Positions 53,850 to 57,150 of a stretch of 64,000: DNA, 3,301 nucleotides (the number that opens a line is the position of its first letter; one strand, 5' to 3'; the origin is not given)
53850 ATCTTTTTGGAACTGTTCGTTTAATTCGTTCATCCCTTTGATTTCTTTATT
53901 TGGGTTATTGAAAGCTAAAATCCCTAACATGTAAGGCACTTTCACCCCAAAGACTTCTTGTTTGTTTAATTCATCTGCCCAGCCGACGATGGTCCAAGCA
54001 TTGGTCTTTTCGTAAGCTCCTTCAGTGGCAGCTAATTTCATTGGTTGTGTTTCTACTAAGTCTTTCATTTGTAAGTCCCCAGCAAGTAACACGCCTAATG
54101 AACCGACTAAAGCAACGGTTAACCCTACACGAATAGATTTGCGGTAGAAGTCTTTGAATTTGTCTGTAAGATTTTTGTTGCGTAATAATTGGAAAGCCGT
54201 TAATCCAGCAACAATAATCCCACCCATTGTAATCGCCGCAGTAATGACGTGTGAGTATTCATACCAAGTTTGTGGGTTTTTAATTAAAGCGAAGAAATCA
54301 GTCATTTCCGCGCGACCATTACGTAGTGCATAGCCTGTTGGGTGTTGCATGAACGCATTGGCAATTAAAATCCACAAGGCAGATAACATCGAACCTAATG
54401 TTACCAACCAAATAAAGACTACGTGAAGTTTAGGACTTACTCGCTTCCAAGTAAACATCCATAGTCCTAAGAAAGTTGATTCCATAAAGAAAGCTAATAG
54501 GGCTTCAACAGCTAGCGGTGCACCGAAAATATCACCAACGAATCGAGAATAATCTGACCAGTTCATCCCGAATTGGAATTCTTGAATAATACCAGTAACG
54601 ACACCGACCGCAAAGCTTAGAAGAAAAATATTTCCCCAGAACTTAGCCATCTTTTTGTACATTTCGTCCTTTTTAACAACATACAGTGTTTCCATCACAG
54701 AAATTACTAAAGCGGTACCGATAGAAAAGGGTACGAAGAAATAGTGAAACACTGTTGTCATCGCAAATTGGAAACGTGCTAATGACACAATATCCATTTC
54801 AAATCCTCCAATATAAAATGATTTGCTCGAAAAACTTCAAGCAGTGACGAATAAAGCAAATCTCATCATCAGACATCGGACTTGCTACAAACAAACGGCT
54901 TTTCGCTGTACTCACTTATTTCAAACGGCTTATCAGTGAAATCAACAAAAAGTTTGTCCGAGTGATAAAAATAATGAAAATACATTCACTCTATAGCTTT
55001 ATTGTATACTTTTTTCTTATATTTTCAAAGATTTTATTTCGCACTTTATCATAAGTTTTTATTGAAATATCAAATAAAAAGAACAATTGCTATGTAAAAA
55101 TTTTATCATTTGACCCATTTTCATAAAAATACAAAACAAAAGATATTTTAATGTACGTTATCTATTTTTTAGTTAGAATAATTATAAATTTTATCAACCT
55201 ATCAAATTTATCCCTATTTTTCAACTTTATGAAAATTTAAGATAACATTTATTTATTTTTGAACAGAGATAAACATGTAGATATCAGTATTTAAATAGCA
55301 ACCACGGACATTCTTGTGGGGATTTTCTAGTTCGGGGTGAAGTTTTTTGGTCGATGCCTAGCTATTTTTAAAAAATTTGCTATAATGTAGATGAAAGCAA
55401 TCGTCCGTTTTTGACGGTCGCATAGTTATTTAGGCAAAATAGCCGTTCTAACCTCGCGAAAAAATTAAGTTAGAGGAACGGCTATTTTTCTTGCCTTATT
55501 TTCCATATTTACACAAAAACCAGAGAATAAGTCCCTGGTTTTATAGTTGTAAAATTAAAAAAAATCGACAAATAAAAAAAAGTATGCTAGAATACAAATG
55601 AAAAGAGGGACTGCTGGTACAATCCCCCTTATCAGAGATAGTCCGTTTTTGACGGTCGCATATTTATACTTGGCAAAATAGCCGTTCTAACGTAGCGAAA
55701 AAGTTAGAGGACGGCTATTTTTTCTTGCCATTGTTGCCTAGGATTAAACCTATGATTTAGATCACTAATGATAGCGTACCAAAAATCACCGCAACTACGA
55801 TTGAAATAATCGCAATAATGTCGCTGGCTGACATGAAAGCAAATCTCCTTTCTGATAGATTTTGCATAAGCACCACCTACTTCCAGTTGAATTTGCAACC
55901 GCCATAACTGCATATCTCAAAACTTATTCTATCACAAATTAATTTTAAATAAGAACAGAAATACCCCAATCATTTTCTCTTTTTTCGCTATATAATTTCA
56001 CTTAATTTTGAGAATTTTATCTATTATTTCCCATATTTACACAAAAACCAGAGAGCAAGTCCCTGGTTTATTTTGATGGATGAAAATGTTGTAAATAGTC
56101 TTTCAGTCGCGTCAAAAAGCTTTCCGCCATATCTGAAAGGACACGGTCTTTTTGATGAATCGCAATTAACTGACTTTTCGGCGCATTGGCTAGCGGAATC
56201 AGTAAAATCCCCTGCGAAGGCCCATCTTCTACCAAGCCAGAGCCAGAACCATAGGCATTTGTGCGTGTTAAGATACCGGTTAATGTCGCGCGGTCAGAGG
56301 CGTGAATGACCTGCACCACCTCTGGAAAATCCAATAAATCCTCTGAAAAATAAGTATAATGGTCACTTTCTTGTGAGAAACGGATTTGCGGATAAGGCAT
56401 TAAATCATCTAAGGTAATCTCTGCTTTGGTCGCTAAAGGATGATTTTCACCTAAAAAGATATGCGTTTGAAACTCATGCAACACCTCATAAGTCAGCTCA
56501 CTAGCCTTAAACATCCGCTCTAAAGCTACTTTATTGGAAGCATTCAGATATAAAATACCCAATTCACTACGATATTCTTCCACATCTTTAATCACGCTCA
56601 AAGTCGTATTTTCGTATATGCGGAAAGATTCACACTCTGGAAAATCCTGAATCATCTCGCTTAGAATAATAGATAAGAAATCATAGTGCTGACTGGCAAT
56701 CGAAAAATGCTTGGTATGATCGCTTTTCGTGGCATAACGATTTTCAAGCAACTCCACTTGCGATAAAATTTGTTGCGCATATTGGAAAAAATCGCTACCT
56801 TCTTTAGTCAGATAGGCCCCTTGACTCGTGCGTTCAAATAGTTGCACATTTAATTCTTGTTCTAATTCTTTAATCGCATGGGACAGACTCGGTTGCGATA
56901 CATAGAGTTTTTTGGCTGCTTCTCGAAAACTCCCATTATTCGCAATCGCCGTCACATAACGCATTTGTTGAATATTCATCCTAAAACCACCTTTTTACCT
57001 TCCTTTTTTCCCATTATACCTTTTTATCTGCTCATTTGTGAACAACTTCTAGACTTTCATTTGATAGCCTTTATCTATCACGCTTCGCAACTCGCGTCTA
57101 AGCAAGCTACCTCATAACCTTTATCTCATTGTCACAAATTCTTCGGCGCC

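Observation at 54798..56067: Candidate type I toxin-antitoxin-like locus hidden in the 1.27-kb cydA-LysR intergenic region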

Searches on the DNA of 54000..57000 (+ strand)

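Call 3: search_rna_families(source=window, start=54000, end=57000, threshold=evalue, max_evalue=10, show_alignments=4)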
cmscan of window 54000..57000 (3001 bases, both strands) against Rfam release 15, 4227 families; matches with E-value up to 10: 9.
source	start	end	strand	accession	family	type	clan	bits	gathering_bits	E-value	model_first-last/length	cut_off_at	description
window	55752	55941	-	RF01492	rli28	Gene; sRNA;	-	37.3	45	0.022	1-186/186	no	Listeria sRNA rli28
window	54631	54703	-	RF00212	SNORD38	Gene; snRNA; snoRNA; CD-box;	CL00051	24.9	44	0.077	1-70/70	no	Small nucleolar RNA SNORD38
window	55590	55680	+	RF01776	RatA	Gene; antitoxin;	-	23.5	49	6.6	1-91/91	no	RNA anti-toxin A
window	55407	55558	+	RF03532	SQ2397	Cis-reg;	-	23.1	100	0.41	1-243/243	no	Cis-regulator of HTH transcription factor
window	54791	54856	-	RF02218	ZNRD1-AS1_1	Gene; lncRNA;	-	19.7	50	0.63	1-68/68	no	ZNRD1 antisense RNA 1 conserved region 1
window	56506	56592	-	RF00358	snoZ101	Gene; snRNA; snoRNA; CD-box;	CL00057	19.7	44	4.5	1-96/96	no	Small nucleolar RNA Z101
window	55493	55683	+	RF01241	SNORA81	Gene; snRNA; snoRNA; HACA-box;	-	18.7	45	2.4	1-179/179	no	Small nucleolar RNA SNORA81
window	54796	54873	-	RF01506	Afu_294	Gene; snRNA; snoRNA; CD-box;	-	16.7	43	5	1-83/83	no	A. fumigatus snoRNA Afu_294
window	54887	54967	+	RF00749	mir-208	Gene; miRNA;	-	15.9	56.4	6.3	1-77/77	no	mir-208 microRNA precursor family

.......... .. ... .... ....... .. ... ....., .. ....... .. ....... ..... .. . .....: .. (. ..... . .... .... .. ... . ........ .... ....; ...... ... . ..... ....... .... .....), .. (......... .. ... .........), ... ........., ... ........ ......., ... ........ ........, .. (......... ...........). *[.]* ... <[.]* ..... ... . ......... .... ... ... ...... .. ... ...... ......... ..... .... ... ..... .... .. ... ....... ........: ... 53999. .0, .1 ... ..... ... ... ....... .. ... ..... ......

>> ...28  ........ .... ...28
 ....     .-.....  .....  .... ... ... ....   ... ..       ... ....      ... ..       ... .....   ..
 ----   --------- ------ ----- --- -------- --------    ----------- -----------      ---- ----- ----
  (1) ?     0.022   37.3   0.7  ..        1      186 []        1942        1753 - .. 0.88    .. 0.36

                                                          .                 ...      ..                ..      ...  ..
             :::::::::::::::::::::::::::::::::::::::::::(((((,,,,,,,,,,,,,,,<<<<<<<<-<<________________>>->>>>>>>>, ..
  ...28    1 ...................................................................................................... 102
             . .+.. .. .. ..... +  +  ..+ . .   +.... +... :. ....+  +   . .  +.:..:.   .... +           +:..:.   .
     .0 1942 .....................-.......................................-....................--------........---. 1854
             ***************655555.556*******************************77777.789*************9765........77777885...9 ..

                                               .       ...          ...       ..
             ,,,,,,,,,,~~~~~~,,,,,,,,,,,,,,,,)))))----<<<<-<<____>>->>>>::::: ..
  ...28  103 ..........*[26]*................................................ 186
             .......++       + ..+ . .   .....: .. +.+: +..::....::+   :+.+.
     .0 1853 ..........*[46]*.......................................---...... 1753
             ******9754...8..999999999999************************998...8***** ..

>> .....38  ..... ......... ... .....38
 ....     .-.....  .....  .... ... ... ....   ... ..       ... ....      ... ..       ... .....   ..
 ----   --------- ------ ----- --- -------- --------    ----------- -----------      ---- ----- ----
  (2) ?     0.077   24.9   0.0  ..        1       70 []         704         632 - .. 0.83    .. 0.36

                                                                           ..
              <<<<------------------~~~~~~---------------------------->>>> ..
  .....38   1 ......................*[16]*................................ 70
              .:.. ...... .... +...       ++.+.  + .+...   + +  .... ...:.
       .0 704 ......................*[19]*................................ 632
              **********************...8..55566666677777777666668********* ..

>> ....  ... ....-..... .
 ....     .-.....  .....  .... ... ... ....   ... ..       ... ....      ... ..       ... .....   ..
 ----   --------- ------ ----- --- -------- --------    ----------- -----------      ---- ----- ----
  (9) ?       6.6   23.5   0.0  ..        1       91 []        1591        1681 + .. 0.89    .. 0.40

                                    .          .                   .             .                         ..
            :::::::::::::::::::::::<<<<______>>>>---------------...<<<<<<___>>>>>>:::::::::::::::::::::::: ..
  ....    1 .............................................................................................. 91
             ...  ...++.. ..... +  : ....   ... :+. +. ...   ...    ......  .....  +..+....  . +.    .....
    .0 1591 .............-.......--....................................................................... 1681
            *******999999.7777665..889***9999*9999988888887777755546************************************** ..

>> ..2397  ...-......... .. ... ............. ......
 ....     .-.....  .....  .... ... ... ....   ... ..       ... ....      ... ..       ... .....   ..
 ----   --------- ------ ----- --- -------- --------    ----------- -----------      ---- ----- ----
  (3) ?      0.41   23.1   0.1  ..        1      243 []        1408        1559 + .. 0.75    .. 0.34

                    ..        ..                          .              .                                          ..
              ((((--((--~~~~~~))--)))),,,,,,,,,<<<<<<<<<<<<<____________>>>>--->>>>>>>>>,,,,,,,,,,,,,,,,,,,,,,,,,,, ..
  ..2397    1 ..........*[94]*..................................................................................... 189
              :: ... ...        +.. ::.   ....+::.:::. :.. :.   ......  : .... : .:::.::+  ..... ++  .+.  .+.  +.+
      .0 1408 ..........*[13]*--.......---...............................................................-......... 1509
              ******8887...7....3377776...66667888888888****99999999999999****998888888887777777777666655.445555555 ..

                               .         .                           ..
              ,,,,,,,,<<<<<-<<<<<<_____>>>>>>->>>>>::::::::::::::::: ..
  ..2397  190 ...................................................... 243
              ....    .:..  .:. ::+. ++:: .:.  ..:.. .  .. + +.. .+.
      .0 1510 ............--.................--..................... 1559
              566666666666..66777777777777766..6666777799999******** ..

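Call 23: search_dna_similar(query=window:55560-55960:+, collection=plasmids, mode=distant, max_evalue=0.01, max_rows=30)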
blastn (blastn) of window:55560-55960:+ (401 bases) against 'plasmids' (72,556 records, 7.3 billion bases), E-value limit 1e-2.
No match.

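Call 24: search_dna_similar(query=window:55560-55960:+, collection=phages, mode=distant, max_evalue=0.01, max_rows=30)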
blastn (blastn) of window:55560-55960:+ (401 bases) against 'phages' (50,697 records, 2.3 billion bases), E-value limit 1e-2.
No match.

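Call 48: search_rna_families(sources=[L044, L050, L052, L041, L010], threshold=evalue, max_evalue=1)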
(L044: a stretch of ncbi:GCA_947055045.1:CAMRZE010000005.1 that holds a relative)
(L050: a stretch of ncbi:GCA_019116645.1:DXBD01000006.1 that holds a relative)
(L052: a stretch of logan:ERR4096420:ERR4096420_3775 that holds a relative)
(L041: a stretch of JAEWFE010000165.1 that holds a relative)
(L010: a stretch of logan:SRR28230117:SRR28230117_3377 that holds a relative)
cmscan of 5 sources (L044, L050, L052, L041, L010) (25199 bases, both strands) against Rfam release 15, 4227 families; matches with E-value up to 1: 12.
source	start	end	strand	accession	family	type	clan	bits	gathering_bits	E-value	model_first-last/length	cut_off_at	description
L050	2174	2346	+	RF01492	rli28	Gene; sRNA;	-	52.4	45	0.00053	1-186/186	no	Listeria sRNA rli28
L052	443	615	+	RF01492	rli28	Gene; sRNA;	-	52.4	45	0.00053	1-186/186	no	Listeria sRNA rli28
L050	2445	2534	-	RF01776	RatA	Gene; antitoxin;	-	45.9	49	0.0012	1-91/91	no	RNA anti-toxin A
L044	2894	3066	+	RF01492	rli28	Gene; sRNA;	-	44.2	45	0.013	1-186/186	no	Listeria sRNA rli28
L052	714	803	-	RF01776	RatA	Gene; antitoxin;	-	41.6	49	0.0097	1-91/91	no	RNA anti-toxin A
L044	3160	3244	-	RF01776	RatA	Gene; antitoxin;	-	34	49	0.36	1-91/91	no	RNA anti-toxin A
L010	1230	1419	+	RF01492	rli28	Gene; sRNA;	-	33.3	45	0.85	1-186/186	no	Listeria sRNA rli28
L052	3492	3532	-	RF03623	mir-1252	Gene; miRNA;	-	28.7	70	0.43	1-65/65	no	mir-1252 microRNA precursor family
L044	3269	3346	+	RF01896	mir-142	Gene; miRNA;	-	27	57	0.14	1-85/85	no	mir-142 microRNA precursor family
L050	1006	1058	+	RF03578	mir-3910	Gene; miRNA;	-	25.6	95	0.38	1-82/82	no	mir-3910 microRNA precursor family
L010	2229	2301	+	RF00212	SNORD38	Gene; snRNA; snoRNA; CD-box;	CL00051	24.9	44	0.65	1-70/70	no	Small nucleolar RNA SNORD38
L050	1006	1058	-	RF03578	mir-3910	Gene; miRNA;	-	24.3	95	0.87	1-82/82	no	mir-3910 microRNA precursor family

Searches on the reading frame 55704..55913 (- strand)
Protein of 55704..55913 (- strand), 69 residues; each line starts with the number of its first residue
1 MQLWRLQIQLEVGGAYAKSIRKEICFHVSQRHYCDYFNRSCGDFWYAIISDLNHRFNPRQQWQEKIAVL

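Call 66: find_encoding_contigs(protein=window:55704-55913:-, flank=1500, max_places=10)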
Protein window:55704-55913:- (69 aa): 3 contigs read that carry it; 2 places shown.
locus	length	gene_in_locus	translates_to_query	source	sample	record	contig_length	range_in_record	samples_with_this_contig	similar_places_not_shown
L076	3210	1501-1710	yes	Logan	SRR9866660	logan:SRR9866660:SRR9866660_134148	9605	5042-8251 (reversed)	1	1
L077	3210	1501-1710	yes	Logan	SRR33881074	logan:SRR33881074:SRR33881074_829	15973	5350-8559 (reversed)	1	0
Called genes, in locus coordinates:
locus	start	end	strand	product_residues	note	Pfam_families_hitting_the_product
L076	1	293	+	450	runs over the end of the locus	PF01134:GIDA (weak), PF01262:AlaDh_PNT_C (faint), PF03486:HI0933_like (faint), PF07992:Pyr_redox_2, PF12831:FAD_oxidored, PF13738:Pyr_redox_3, PF00070:Pyr_redox, PF02852:Pyr_redox_dim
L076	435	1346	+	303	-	PF00126:HTH_1, PF03466:LysR_substrate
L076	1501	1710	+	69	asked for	-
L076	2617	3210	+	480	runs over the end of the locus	PF01654:Cyt_bd_oxida_I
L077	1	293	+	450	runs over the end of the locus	PF01134:GIDA (weak), PF03486:HI0933_like (faint), PF07992:Pyr_redox_2, PF12831:FAD_oxidored, PF13738:Pyr_redox_3, PF00070:Pyr_redox, PF02852:Pyr_redox_dim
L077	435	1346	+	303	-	PF00126:HTH_1, PF03466:LysR_substrate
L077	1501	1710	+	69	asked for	-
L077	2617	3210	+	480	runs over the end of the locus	PF01654:Cyt_bd_oxida_I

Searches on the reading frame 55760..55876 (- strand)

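Call 6: search_protein_families(library=pfam, proteins=[window:55760-55876:-], max_evalue=10)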
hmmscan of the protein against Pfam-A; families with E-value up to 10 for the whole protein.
seq(39 aa): 0 families

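Call 7: search_protein_families(library=ncbifam, proteins=[window:55760-55876:-], max_evalue=10)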
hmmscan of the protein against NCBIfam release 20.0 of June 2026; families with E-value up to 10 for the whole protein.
seq(39 aa): 1 family
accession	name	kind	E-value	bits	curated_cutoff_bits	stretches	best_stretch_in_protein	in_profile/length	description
TIGR01411.1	tatAE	subfamily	0.03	13.9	53.9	1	21-34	7-20/47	twin-arginine translocase TatA/TatE family subunit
